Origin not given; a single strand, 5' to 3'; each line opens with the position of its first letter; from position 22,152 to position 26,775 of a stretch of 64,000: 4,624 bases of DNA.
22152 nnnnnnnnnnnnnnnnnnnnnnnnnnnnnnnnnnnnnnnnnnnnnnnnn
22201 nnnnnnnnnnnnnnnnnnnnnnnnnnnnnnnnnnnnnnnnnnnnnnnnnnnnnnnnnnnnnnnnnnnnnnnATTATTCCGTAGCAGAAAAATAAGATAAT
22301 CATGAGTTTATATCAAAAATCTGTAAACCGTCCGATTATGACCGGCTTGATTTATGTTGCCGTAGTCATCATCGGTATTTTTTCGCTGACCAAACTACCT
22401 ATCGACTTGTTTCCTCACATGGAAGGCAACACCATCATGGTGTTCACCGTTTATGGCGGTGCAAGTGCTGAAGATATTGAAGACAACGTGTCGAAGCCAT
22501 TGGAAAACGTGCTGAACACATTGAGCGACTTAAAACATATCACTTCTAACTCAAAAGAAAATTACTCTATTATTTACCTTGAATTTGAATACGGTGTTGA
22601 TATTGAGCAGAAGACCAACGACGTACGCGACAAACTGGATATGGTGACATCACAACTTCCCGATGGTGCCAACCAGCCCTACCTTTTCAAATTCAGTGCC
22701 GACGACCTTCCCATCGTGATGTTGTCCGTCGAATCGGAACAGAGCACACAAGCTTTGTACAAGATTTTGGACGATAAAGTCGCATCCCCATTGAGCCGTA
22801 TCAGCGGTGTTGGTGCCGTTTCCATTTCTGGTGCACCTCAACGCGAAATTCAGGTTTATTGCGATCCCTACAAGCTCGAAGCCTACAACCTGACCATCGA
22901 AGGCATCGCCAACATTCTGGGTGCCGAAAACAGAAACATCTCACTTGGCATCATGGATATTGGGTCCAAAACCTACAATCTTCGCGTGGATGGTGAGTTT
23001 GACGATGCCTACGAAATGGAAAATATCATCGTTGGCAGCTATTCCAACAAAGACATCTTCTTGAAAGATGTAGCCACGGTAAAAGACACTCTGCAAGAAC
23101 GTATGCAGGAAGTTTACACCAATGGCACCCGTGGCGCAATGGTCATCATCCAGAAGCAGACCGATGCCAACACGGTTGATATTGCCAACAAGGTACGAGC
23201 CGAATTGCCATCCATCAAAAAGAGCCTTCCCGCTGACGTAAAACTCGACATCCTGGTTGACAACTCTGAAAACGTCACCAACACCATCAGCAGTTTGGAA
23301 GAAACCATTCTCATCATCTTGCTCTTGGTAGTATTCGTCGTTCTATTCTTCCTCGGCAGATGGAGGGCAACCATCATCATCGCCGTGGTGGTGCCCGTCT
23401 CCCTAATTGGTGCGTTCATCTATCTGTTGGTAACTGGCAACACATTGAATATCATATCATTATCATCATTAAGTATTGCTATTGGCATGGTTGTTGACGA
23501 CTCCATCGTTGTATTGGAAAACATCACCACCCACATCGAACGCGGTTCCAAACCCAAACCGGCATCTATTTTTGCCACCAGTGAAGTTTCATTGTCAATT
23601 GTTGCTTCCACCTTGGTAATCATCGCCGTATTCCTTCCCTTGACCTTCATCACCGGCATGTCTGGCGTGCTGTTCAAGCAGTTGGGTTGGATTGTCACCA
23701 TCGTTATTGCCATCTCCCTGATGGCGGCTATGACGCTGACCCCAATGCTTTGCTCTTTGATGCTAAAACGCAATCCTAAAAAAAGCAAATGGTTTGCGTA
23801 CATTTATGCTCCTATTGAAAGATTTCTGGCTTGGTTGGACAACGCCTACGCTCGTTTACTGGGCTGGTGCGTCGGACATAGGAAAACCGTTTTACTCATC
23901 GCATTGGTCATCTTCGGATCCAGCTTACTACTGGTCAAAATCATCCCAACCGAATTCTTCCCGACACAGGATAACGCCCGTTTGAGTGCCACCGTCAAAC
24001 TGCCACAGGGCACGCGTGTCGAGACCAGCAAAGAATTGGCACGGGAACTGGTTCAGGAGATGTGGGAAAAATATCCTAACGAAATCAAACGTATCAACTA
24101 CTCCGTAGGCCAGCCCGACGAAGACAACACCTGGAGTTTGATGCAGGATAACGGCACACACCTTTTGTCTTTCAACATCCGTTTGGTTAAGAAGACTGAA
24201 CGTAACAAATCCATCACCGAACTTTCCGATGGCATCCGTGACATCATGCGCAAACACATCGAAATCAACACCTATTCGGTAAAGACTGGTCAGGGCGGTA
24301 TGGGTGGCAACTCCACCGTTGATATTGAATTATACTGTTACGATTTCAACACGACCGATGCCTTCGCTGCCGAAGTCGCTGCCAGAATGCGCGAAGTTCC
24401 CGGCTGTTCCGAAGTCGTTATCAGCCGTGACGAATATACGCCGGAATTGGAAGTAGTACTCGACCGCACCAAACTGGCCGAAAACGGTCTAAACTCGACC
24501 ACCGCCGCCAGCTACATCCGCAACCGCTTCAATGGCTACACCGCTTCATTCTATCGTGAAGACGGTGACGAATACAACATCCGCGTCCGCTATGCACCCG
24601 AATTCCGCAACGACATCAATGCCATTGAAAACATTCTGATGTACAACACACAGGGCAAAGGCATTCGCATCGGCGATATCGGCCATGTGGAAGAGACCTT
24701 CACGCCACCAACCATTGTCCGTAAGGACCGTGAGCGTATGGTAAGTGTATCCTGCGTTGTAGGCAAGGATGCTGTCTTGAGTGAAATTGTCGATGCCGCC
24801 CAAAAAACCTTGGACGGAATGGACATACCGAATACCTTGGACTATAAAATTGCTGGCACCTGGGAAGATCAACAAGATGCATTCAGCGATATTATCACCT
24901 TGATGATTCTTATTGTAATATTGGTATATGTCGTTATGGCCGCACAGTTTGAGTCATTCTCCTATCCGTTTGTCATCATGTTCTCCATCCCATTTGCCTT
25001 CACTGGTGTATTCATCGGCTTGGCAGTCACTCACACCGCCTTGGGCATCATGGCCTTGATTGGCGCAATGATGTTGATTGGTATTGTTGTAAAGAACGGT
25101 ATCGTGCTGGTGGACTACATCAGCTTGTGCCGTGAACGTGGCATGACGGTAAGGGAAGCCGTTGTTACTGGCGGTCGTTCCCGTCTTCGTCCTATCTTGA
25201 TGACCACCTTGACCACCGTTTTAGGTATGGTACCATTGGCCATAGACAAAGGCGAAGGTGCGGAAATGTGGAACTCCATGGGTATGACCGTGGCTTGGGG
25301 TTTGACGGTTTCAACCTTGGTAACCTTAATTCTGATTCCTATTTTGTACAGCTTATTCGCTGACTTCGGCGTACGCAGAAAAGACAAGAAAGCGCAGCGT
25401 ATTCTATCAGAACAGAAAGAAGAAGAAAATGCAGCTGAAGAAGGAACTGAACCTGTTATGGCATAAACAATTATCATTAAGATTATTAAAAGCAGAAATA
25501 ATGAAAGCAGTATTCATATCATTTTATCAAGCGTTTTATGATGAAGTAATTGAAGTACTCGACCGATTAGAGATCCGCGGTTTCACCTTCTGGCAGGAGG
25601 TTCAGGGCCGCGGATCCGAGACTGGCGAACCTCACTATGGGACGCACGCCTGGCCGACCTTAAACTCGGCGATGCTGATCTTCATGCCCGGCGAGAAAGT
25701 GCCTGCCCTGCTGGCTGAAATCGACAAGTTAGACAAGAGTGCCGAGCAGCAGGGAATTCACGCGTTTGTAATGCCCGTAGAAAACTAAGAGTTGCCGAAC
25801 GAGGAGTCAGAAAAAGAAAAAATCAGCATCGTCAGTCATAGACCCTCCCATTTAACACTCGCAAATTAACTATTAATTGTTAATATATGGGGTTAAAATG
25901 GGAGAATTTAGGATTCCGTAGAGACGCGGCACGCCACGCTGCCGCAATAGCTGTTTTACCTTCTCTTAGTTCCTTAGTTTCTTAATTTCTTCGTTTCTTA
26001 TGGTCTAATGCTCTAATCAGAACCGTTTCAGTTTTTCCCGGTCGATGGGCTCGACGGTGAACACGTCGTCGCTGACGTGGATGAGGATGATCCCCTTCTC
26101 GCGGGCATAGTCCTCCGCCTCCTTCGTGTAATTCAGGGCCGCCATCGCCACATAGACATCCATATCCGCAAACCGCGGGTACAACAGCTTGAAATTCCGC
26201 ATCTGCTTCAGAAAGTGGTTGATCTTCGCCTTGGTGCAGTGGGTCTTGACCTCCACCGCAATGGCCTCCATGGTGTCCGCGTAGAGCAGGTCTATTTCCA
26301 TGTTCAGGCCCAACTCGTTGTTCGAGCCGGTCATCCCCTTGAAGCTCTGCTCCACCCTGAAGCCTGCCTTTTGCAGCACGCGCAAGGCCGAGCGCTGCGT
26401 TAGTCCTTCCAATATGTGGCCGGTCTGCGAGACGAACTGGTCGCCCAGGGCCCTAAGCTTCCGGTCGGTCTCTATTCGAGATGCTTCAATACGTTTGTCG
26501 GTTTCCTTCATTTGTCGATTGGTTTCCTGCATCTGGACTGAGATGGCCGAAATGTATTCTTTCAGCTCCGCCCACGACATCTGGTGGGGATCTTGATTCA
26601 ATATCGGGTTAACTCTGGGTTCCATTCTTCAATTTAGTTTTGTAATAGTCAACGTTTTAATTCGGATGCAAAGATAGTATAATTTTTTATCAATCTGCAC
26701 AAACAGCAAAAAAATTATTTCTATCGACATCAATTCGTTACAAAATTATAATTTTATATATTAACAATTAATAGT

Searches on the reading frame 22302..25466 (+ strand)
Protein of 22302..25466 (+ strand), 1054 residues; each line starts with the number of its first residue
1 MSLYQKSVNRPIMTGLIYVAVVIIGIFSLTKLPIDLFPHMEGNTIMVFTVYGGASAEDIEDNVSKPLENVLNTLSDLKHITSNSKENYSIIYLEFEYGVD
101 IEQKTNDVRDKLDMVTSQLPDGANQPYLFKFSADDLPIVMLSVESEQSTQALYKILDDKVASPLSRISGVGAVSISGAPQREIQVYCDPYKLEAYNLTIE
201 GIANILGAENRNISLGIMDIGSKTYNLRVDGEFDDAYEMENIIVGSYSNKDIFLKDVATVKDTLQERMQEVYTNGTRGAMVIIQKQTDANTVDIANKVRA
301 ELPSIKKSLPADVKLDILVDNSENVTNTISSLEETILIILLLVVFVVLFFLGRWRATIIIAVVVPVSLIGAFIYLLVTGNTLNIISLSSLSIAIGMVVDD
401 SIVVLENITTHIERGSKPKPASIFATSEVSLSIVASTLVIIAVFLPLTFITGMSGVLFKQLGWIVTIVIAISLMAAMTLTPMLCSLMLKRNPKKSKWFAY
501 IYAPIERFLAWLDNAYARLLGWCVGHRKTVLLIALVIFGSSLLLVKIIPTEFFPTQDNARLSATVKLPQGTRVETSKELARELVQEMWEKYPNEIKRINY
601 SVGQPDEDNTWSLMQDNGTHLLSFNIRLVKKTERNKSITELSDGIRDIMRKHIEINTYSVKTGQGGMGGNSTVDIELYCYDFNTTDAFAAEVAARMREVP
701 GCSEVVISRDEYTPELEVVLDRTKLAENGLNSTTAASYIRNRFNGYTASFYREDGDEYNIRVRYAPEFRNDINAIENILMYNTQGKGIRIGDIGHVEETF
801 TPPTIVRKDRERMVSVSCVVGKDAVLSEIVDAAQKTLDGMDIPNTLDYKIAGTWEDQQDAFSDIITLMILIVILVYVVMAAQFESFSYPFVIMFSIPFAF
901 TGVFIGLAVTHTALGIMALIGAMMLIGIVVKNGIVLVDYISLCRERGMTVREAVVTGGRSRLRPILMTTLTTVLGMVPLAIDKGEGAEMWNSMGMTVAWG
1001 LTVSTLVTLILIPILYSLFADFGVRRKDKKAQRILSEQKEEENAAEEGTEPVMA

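Call 8: search_protein_families(library=pfam, proteins=[window:22302-25466:+], max_evalue=0.001)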
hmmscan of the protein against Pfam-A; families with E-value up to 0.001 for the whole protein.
window:22302-25466:+ (1054 aa): 2 families
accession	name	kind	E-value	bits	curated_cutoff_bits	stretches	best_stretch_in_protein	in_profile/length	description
PF00873.25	ACR_tran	-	1.8e-256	854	28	1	5-1019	3-1020/1021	AcrB/AcrD/AcrF family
PF03176.21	MMPL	-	5.5e-16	58.9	20.5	2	829-1031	106-314/333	MMPL family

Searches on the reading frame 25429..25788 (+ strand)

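Call 22: search_protein_families(library=pfam, proteins=[window:25429-25788:+], max_evalue=1)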
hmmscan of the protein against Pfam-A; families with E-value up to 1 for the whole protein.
window:25429-25788:+ (119 aa): 1 family
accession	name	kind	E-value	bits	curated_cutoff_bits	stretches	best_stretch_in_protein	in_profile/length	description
PF00543.27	P-II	-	2.4e-05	25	25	1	26-118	2-93/102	Nitrogen regulatory protein P-II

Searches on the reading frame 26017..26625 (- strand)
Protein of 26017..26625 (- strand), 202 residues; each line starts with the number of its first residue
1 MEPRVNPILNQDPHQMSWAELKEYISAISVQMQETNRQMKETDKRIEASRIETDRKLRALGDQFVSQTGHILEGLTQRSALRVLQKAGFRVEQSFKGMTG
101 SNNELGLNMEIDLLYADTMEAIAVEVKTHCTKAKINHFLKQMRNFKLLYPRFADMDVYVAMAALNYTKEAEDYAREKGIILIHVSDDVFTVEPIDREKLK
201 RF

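Call 8: search_protein_families(library=pfam, proteins=[window:26017-26625:-], max_evalue=0.001)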
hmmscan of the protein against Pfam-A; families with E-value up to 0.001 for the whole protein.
window:26017-26625:- (202 aa): 0 families

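Call 22: search_protein_families(library=pfam, proteins=[window:26017-26625:-], max_evalue=1)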
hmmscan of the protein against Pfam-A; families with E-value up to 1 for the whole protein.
window:26017-26625:- (202 aa): 4 families
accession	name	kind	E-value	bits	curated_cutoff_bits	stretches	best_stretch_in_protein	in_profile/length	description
PF15185.11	BMF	-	0.043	13.6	27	1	31-66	149-185/227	Bcl-2-modifying factor, apoptosis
PF03793.24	PASTA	-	0.096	13.1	23.2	0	72-94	6-28/64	PASTA domain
PF10372.14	CdaS_N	-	0.11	13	27.2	1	20-46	13-39/69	Diadenylate cyclase CdaS, N-terminal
PF05164.18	ZapA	-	0.26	12.1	23.8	1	140-176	31-66/88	Cell division protein ZapA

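Call 41: search_protein_families(library=ncbifam, proteins=[window:26017-26625:-], max_evalue=1)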
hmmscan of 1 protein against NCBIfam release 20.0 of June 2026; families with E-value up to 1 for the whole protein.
window:26017-26625:- (202 aa): 3 families
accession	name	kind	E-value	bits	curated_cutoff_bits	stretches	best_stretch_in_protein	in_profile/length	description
NF009172.0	PRK12519.1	subfamily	0.025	14.1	222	1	143-177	29-63/194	RNA polymerase sigma factor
TIGR01813.1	flavo_cyto_c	subfamily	0.029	13.1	285.45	1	5-56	239-290/444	flavocytochrome c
NF033859.1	SMEK_N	domain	0.074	12.9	30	1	111-144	62-93/97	SMEK domain-containing protein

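Call 52: search_protein_families(library=padloc, proteins=[window:26017-26625:-], max_evalue=1)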
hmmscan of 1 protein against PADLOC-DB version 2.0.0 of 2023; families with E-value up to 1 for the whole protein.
window:26017-26625:- (202 aa): 0 families

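Call 64: find_homologous_proteins(query=window:26017-26625:-)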
Query window:26017-26625:- (202 aa): 50 proteins with E <= 0.001 among 141 candidates.
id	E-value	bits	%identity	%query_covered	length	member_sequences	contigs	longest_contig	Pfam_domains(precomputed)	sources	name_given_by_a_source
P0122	2.7e-121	420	99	96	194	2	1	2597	-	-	-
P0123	1.2e-119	415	83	100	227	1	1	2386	-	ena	-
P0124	6.9e-118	409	88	100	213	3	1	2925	-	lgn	-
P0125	4.4e-117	406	76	100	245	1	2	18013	-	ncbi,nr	ncbi:MAG: hypothetical protein MJZ46_00560 [Bacteroidales bacterium]|nr:hypothetical protein [Bacter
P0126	3.4e-112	390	88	100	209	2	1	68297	-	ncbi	-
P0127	2.7e-111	387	74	100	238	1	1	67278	-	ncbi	-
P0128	3.0e-108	377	73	100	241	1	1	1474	-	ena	-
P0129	4.3e-107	374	77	100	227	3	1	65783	-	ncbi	-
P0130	7.2e-107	373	72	100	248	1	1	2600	-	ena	-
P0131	1.6e-106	372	78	100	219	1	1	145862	-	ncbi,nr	ncbi:MAG: hypothetical protein MJZ52_03485 [Bacteroidales bacterium]|nr:hypothetical protein [Bacter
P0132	2.5e-106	371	78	100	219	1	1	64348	-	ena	-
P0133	4.4e-106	370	78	100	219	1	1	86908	-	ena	-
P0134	9.8e-106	369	76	100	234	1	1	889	-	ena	-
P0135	3.2e-105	368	75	100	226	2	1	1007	-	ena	-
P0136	2.4e-104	365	72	100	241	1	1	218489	-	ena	-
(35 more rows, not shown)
